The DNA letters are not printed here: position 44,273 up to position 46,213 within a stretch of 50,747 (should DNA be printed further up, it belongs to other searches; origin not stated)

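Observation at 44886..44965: A full palindromic repeat sits in-frame inside a GT-C glycosyltransferase ORF and encodes a basic loop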

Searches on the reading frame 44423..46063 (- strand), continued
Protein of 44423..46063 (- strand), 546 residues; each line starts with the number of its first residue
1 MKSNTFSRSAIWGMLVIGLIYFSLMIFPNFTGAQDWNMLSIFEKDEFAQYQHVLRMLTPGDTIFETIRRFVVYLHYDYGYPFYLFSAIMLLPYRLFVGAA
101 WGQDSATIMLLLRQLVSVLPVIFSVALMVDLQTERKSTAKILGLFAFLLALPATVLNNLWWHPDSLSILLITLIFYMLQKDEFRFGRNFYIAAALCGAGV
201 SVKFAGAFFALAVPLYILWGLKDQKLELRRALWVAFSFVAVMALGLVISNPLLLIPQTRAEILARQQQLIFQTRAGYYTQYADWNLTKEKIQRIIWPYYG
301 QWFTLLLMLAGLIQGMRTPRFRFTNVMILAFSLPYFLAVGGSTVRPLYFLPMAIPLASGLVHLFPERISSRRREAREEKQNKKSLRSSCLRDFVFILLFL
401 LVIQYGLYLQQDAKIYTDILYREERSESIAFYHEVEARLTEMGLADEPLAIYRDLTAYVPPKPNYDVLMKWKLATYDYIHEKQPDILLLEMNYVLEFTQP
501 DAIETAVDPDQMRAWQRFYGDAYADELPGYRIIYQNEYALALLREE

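Call 35: fold_search(model_id=the predicted structure, library=pdb)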
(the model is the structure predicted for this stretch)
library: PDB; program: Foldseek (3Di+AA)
matches with E <= 10: 362; with E <= 0.001: 13
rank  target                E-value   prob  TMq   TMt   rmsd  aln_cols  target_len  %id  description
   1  9s6t_A                1.7e-07  1.00  0.51  0.57   8.7       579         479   10  Ternary cryo-EM structure of chicken ALG12 with Dol25-PP-GlcNAc2Man7, Dol25-P-Man, and Fab (released 2026-03-18)
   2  5f15                  1.0e-06  1.00  0.49  0.49  12.8       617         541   13  Crystal Structure of ArnT from Cupriavidus metallidurans bound to Undecaprenyl phosphate (released 2016-02-17)
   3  5ezm                  4.1e-06  1.00  0.51  0.52  12.7       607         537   13  Crystal Structure of ArnT from Cupriavidus metallidurans in the apo state (released 2016-02-17)
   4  6ftg_5                4.1e-06  1.00  0.51  0.45  14.1       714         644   12  Subtomogram average of OST-containing ribosome-translocon complexes from canine rough microsomal membranes (released 2018-03-21)
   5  9n9j_I                9.1e-06  1.00  0.53  0.43  13.2       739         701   12  Structure of a GRP94 folding intermediate engaged with a CCDC134- and FKBP11-bound secretory translocon (released 2025-11-19)
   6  9s6u_A                2.8e-05  1.00  0.48  0.48   8.1       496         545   11  Ternary cryo-EM structure of human ALG9 with Dol25-PP-GlcNAc2Man8, Dol25-P-Man and Fab (released 2026-03-18)
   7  6s7t_A                3.1e-05  1.00  0.56  0.45  10.5       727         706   10  Cryo-EM structure of human oligosaccharyltransferase complex OST-B (released 2019-12-18)
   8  7e9s_A                5.1e-05  1.00  0.51  0.35  13.1       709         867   12  Archaeal oligosaccharyltransferase AglB from Archaeoglobus fulgidus in complex with an inhibitory peptide and a dolich (released 2021-09-08)
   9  3wak                  6.1e-05  1.00  0.50  0.34  12.5       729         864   12  Crystal structure of the Archaeoglobus fulgidus oligosaccharyltransferase (O29867_ARCFU) in the apo form (released 2013-10-30)
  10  5gmy_A                9.5e-05  1.00  0.49  0.34  14.8       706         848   11  Crystal structure of the Archaeoglobus fulgidus oligosaccharyltransferase (O29867_ARCFU) tethered with an acceptor pep (released 2017-02-01)
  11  6gxc_A                1.3e-04  1.00  0.30  0.25  14.5       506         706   14  Bacterial oligosaccharyltransferase PglB in complex with an inhibitory peptide and a reactive lipid-linked oligosaccha (released 2018-11-14)
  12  5ogl_A                2.4e-04  1.00  0.30  0.25  15.1       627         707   13  Structure of bacterial oligosaccharyltransferase PglB in complex with an acceptor peptide and an lipid-linked oligosac (released 2017-10-25)
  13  3waj                  5.5e-04  1.00  0.41  0.30  15.0       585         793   12  Crystal structure of the Archaeoglobus fulgidus oligosaccharyltransferase (O29867_ARCFU) complex with Zn and sulfate (released 2013-10-30)
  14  9dm7_A                1.5e-03  1.00  0.33  0.46  13.5       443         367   14  mannosyltransferase PimE in complex with Fab_E6 (released 2025-06-25)
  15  3rce_A                1.7e-03  0.99  0.31  0.27  15.1       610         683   14  Bacterial oligosaccharyltransferase PglB (released 2011-06-15)
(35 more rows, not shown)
